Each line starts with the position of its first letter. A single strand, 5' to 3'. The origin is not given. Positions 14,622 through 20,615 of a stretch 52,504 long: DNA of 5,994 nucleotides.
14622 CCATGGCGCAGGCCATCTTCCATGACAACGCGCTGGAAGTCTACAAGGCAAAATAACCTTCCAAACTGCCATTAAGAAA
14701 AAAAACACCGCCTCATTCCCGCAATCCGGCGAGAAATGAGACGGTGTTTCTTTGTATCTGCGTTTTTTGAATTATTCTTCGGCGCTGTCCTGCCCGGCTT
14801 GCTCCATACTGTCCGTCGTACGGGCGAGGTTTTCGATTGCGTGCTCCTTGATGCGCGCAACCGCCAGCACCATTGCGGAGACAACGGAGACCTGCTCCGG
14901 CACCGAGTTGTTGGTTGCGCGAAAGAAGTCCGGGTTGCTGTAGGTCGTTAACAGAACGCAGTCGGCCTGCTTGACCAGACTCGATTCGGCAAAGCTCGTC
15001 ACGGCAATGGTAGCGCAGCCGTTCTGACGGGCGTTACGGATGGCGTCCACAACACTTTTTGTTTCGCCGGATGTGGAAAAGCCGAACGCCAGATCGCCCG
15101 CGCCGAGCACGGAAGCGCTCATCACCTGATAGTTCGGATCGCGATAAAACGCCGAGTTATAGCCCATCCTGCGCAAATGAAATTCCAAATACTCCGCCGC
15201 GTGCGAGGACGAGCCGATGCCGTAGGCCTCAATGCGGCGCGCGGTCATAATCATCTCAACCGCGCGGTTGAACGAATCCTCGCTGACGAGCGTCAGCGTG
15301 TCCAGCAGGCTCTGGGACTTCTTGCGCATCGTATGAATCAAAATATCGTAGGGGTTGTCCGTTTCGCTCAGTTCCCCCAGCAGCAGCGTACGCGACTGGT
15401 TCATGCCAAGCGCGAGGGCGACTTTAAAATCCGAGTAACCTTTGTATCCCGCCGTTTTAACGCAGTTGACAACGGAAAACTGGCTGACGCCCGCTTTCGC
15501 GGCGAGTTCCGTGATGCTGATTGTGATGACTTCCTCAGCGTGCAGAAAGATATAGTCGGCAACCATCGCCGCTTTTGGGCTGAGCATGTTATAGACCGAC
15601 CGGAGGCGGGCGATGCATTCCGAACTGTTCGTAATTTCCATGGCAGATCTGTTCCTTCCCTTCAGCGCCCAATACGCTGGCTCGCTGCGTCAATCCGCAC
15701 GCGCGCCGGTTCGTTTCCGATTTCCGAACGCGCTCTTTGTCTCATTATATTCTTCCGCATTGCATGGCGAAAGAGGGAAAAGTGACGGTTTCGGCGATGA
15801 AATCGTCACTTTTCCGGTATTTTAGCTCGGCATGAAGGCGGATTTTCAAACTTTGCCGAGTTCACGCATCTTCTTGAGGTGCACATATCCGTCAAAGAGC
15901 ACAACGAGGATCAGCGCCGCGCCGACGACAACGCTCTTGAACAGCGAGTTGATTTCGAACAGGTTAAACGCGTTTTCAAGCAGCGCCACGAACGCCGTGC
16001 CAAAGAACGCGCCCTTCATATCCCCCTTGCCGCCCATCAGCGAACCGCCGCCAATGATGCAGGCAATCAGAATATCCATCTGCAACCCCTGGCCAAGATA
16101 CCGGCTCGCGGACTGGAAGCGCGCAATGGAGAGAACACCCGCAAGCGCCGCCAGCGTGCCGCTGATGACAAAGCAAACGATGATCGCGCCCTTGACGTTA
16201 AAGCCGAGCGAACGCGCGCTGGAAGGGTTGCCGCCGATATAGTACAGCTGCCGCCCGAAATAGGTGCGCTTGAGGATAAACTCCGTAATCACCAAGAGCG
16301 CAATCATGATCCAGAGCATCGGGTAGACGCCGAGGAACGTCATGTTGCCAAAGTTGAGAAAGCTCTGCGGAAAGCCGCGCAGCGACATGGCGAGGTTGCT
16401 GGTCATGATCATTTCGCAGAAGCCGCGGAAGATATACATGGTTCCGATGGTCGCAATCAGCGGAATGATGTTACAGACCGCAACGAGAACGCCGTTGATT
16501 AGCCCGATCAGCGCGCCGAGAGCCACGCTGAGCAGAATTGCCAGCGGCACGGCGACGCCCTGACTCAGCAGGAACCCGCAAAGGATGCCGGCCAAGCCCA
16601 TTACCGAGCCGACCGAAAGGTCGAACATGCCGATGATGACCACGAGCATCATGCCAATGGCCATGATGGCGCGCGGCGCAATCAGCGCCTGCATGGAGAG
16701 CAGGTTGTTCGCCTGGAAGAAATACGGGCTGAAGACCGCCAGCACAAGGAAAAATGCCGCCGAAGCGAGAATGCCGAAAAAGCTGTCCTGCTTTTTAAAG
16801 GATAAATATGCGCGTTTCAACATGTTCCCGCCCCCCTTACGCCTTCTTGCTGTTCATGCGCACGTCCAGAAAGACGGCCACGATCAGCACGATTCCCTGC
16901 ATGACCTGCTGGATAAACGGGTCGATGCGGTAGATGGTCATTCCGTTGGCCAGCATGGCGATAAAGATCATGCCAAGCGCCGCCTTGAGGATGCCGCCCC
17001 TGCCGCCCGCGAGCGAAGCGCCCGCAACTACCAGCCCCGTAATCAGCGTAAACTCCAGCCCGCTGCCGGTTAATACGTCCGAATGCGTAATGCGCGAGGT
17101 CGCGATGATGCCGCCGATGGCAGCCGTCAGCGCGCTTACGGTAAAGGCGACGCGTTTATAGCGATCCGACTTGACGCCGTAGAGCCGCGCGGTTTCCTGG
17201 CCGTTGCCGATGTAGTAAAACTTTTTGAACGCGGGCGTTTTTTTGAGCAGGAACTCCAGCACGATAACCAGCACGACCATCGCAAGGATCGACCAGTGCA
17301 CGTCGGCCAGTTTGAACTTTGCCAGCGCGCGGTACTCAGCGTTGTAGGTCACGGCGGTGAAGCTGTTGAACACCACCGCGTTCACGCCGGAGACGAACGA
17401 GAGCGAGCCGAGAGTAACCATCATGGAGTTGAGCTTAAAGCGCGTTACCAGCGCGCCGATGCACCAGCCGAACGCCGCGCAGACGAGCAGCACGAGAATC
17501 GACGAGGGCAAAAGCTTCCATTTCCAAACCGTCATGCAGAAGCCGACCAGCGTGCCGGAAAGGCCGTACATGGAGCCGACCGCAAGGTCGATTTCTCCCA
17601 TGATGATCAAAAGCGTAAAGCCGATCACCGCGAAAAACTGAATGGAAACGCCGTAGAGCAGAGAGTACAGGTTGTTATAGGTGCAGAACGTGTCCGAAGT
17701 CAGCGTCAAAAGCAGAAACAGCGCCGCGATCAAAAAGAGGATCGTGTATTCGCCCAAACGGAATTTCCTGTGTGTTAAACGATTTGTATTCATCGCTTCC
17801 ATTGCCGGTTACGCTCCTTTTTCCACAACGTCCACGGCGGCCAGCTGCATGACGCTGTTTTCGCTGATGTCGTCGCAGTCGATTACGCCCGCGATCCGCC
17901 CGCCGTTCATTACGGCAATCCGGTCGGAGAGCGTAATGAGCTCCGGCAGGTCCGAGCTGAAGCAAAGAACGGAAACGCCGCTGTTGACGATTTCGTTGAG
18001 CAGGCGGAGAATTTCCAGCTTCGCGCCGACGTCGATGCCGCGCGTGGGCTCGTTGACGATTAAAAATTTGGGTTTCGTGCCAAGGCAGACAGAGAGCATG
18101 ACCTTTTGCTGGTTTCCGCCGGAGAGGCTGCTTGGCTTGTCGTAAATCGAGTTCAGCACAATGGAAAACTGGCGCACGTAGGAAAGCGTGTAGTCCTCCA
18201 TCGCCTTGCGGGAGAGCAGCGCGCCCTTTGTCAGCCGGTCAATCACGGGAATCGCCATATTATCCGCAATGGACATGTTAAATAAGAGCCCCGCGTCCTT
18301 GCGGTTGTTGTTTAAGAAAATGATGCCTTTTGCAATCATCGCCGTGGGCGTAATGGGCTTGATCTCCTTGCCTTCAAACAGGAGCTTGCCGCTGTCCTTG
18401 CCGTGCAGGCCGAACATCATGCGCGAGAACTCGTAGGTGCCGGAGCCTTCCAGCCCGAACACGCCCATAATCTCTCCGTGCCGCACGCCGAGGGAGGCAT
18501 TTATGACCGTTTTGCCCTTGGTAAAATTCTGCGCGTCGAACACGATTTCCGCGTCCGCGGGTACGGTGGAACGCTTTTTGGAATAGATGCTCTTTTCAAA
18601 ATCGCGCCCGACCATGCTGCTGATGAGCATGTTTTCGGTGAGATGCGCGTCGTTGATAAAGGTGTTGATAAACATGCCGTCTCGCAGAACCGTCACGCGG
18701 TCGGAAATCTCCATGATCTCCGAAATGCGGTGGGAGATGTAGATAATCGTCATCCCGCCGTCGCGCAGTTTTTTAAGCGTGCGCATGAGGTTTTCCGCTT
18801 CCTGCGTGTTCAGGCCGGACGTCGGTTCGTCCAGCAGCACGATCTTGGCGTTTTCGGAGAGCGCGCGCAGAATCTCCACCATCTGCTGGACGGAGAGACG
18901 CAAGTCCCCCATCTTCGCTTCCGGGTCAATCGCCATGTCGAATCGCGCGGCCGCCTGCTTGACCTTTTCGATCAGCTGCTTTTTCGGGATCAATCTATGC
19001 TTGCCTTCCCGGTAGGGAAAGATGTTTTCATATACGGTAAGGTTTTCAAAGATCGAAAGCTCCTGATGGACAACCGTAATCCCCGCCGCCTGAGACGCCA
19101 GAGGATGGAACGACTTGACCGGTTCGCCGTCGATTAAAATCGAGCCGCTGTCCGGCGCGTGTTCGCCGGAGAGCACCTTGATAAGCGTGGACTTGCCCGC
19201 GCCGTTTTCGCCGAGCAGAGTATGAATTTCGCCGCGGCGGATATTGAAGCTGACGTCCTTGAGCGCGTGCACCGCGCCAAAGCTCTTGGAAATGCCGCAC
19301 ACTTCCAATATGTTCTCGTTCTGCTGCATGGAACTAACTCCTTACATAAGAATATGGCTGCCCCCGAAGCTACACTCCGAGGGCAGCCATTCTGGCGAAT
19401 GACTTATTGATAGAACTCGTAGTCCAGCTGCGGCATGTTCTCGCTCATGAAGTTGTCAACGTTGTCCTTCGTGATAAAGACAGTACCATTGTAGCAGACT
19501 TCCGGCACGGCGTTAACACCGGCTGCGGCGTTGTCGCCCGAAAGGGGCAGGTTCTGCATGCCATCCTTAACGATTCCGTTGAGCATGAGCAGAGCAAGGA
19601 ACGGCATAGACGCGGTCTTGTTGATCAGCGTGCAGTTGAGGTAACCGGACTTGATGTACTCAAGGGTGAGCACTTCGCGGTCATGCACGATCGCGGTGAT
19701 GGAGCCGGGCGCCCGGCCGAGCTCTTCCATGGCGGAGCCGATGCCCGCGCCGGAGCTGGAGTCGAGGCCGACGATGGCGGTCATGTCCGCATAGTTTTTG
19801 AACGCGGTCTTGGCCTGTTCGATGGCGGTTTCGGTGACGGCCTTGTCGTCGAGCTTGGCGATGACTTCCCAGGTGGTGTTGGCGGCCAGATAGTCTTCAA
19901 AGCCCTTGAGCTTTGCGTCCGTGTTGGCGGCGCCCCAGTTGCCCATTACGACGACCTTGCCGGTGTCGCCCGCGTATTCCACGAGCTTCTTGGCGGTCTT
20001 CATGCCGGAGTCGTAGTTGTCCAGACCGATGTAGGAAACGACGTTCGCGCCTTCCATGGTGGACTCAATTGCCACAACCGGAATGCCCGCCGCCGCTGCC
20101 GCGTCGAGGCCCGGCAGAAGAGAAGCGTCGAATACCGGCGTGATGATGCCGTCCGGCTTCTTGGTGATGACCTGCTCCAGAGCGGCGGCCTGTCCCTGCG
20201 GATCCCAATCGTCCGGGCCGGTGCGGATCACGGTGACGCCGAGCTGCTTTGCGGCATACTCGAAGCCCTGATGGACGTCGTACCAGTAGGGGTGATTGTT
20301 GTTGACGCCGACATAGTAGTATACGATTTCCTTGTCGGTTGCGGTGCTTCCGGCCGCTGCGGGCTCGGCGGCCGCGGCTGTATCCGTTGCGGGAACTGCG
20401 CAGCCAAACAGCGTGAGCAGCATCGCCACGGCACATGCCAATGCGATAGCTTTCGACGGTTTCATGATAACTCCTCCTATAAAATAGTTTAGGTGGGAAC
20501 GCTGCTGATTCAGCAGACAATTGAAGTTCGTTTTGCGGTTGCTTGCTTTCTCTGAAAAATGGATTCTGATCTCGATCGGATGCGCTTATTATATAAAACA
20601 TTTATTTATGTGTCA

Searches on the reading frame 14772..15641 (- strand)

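Call 45: search_protein_families(library=pfam, proteins=[window:14772-15641:-], max_evalue=0.00001)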
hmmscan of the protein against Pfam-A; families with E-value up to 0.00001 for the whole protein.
window:14772-15641:- (289 aa): 3 families
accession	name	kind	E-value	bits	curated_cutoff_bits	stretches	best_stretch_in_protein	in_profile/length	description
PF01380.27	SIS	-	2.4e-23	82.8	25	1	131-259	2-130/131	SIS domain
PF01418.23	HTH_6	-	1.8e-13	50.7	28.3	1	11-78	5-72/77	Helix-turn-helix domain, rpiR family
PF13580.11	SIS_2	-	5e-08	33.5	27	1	172-216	94-138/138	SIS domain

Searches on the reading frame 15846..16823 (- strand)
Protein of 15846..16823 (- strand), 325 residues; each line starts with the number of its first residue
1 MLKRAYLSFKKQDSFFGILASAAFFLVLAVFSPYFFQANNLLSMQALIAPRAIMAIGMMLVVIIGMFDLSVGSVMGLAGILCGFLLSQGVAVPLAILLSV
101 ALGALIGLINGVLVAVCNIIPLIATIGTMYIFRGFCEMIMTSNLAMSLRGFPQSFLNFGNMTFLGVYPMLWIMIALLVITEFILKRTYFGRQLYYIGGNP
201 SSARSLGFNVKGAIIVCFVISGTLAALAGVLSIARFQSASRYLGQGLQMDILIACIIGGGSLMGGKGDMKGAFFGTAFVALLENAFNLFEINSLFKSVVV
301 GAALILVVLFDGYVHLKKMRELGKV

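Call 45: search_protein_families(library=pfam, proteins=[window:15846-16823:-], max_evalue=0.00001)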
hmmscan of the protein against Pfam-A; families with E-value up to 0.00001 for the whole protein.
window:15846-16823:- (325 aa): 1 family
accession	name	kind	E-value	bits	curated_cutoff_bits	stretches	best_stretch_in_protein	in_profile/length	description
PF02653.21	BPD_transp_2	-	1.3e-39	136.4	26.8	1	44-308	5-269/269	Branched-chain amino acid transport system / permease component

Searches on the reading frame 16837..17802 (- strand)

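Call 45: search_protein_families(library=pfam, proteins=[window:16837-17802:-], max_evalue=0.00001)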
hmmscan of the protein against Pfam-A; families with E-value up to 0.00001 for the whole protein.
window:16837-17802:- (321 aa): 1 family
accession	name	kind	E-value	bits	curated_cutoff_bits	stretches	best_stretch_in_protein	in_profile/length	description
PF02653.21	BPD_transp_2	-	2.4e-25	89.7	26.8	1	47-310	4-269/269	Branched-chain amino acid transport system / permease component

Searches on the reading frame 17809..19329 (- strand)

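Call 45: search_protein_families(library=pfam, proteins=[window:17809-19329:-], max_evalue=0.00001)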
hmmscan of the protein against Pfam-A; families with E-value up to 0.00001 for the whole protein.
window:17809-19329:- (506 aa): 2 families
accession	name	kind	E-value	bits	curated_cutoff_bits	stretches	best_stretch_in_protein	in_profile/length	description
PF00005.33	ABC_tran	-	1.6e-47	162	25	2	23-171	1-137/137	ABC transporter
PF13304.12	AAA_21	-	1.1e-09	39.2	27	0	148-200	247-298/304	AAA domain, putative AbiEii toxin, Type IV TA system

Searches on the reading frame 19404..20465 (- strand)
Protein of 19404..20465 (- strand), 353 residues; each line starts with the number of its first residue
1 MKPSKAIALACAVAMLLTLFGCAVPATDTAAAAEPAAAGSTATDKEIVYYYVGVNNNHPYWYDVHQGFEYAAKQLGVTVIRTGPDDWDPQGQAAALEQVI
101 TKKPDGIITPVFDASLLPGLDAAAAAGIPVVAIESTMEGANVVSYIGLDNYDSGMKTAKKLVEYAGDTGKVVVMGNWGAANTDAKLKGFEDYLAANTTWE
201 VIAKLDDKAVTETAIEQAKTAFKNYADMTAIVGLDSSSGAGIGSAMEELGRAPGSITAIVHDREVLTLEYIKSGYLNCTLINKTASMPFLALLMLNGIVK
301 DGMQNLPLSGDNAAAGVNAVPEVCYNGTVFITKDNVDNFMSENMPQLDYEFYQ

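Call 45: search_protein_families(library=pfam, proteins=[window:19404-20465:-], max_evalue=0.00001)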
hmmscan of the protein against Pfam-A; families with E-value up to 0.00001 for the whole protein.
window:19404-20465:- (353 aa): 2 families
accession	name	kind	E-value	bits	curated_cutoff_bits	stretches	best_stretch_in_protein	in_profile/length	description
PF13407.12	Peripla_BP_4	-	1.6e-44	152.8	35.1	1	52-299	4-254/258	Periplasmic binding protein domain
PF00532.27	Peripla_BP_1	-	1.2e-13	51.7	22.2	1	55-252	10-209/281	Periplasmic binding proteins and sugar binding domain of LacI family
